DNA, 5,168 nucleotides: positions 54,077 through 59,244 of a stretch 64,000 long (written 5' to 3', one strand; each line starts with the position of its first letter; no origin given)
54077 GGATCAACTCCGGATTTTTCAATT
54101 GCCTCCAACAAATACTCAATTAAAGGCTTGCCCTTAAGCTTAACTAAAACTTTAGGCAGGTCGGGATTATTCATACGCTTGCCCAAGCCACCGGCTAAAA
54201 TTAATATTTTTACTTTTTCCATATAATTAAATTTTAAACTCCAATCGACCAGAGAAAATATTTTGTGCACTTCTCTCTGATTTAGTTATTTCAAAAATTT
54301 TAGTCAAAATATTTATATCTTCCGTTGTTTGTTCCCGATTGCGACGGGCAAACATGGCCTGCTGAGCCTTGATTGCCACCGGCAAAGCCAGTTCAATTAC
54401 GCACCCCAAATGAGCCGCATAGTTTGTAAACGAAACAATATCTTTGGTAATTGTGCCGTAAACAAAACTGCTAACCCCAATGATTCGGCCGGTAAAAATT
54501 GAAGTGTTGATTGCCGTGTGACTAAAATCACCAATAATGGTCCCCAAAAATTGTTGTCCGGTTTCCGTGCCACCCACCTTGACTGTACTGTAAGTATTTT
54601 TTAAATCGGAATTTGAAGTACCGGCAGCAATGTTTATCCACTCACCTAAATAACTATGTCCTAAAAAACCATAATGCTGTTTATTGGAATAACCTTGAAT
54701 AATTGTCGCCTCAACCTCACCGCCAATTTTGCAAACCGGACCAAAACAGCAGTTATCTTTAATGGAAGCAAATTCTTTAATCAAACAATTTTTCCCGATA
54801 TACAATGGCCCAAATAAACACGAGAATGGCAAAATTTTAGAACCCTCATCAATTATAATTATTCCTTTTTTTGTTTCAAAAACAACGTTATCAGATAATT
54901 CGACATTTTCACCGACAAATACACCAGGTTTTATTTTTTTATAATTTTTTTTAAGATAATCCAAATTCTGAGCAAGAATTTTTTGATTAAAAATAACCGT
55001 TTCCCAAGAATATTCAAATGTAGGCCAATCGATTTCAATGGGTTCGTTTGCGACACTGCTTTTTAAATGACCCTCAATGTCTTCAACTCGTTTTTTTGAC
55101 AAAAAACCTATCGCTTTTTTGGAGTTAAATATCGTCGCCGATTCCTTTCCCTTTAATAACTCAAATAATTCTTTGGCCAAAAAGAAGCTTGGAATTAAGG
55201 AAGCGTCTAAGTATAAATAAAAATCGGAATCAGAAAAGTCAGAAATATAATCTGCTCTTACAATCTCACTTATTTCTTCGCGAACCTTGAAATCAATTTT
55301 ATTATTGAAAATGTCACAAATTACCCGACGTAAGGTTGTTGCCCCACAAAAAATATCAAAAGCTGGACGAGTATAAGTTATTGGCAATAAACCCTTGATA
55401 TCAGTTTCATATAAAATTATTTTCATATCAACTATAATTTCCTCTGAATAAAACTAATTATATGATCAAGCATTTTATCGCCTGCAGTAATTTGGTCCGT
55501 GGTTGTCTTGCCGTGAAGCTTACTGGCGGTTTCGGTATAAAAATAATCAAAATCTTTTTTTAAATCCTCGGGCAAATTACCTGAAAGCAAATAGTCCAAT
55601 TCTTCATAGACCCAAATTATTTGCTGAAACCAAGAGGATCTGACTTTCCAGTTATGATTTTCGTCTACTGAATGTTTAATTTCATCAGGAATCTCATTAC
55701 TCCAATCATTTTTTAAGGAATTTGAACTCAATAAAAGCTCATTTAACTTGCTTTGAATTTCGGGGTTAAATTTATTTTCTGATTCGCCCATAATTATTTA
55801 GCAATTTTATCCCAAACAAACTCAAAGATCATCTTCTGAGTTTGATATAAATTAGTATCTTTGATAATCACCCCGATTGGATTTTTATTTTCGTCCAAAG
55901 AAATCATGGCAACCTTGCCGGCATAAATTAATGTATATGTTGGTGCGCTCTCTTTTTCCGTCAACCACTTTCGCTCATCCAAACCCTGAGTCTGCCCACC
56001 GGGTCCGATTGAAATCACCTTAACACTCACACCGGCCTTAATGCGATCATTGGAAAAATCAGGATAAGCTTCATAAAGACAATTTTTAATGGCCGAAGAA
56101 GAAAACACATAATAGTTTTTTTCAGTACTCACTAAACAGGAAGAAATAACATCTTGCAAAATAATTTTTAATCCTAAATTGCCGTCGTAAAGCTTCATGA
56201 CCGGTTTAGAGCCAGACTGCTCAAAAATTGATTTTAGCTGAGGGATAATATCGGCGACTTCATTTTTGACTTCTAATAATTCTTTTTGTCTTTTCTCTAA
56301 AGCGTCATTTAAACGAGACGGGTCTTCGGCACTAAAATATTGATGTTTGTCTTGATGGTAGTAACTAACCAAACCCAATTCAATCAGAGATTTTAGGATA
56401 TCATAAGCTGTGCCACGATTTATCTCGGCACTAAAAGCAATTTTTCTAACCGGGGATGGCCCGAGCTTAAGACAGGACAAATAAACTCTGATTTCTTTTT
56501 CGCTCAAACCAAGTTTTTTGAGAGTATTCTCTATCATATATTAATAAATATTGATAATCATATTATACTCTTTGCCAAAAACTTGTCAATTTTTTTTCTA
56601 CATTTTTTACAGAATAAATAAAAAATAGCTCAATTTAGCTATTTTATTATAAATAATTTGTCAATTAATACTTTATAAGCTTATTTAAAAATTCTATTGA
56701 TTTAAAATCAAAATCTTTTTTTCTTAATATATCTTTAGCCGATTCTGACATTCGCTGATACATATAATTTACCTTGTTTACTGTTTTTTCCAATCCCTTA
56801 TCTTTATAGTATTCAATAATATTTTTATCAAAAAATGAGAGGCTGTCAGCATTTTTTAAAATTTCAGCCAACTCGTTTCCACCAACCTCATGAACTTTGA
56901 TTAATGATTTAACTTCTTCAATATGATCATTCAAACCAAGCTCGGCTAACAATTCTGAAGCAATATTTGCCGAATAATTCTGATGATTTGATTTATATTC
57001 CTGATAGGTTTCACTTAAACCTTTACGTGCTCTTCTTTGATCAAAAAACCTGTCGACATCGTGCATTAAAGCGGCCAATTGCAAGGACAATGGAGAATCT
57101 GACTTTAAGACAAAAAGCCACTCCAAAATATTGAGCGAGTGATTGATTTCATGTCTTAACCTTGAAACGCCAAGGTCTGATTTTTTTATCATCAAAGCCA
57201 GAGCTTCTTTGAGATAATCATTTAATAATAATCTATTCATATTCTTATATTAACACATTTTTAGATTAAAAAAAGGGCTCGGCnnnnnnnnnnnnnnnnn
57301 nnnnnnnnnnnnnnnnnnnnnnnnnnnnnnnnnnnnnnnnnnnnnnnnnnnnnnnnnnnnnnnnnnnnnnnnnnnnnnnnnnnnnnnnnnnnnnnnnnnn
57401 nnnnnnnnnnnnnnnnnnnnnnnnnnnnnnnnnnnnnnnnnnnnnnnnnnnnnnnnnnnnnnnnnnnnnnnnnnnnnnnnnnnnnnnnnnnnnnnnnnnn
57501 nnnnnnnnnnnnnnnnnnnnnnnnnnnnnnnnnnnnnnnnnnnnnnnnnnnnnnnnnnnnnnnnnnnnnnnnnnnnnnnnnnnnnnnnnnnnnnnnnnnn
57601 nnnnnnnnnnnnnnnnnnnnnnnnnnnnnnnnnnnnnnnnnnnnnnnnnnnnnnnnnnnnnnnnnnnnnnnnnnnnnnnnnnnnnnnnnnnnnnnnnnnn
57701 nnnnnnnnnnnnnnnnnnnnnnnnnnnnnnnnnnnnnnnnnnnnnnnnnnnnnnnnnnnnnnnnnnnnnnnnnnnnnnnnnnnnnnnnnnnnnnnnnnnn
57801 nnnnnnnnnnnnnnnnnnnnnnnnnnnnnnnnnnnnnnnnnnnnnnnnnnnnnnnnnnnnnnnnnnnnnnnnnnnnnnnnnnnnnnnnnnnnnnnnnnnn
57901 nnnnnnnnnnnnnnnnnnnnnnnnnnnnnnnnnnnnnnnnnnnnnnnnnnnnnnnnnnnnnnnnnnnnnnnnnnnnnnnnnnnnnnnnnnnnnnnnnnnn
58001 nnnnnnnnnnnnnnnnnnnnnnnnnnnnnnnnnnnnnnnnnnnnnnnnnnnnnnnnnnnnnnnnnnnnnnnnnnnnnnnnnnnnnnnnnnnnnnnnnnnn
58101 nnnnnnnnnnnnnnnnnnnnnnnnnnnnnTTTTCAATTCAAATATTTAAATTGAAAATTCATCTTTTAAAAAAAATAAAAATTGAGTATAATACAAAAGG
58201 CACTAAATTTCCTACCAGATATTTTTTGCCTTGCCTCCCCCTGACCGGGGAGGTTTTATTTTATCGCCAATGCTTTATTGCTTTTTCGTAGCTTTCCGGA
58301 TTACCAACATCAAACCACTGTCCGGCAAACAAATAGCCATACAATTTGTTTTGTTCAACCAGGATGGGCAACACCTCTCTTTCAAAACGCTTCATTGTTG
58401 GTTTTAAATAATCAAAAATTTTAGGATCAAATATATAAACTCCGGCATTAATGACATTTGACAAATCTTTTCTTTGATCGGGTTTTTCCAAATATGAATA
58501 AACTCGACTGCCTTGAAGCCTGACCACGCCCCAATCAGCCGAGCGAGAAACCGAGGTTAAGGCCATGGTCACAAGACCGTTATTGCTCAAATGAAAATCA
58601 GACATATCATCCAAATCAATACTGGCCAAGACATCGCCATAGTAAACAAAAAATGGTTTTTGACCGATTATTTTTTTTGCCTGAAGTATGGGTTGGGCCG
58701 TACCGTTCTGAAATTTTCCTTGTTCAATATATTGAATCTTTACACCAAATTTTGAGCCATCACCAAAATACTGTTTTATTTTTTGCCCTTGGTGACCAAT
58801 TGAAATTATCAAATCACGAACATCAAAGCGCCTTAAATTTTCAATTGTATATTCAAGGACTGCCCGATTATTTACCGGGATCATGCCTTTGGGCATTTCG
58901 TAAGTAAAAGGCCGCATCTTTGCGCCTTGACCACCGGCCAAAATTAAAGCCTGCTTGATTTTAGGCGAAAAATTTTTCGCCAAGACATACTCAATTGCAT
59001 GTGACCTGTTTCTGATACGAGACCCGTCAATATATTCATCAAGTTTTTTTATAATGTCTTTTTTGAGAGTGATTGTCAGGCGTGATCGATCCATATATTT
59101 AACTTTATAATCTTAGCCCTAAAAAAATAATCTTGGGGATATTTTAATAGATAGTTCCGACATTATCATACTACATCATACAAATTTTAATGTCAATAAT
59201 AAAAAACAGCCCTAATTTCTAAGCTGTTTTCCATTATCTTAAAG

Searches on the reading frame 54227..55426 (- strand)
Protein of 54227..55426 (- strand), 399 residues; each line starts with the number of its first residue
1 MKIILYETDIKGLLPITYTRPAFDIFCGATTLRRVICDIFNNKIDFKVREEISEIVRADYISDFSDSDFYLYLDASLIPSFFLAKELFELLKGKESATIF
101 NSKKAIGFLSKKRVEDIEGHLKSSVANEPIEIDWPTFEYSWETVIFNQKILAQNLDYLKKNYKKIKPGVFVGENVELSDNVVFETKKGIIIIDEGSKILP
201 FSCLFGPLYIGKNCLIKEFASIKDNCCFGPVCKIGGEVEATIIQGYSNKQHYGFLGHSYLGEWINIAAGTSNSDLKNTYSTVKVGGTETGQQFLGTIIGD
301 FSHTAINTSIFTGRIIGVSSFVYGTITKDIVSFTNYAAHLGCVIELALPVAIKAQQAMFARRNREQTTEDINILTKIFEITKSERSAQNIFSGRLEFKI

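Call 64: search_protein_families(library=pfam, proteins=[window:54227-55426:-], max_evalue=0.00001)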
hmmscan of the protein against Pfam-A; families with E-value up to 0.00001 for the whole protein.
window:54227-55426:- (399 aa): 1 family
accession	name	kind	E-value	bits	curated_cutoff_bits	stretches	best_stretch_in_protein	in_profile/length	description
PF13562.11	NTP_transf_4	-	7.8e-14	52.5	27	1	3-160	1-150/153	Sugar nucleotidyl transferase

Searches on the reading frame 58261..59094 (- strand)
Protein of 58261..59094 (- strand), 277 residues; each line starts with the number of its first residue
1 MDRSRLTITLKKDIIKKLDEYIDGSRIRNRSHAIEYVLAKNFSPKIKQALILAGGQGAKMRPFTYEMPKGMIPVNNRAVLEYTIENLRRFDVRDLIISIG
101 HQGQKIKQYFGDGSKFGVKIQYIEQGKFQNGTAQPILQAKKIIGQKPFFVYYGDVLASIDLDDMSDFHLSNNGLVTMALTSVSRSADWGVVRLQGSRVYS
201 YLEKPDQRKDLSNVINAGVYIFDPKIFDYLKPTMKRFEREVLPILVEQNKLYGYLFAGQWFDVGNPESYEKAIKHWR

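Call 64: search_protein_families(library=pfam, proteins=[window:58261-59094:-], max_evalue=0.00001)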
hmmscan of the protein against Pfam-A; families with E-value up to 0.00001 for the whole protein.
window:58261-59094:- (277 aa): 2 families
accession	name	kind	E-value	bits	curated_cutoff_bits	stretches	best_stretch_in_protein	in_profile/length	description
PF00483.29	NTP_transferase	-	2e-44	152.4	21.2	1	49-274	2-240/245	Nucleotidyl transferase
PF12804.13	NTP_transf_3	-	7.6e-09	36.4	27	1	49-155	1-96/160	MobA-like NTP transferase domain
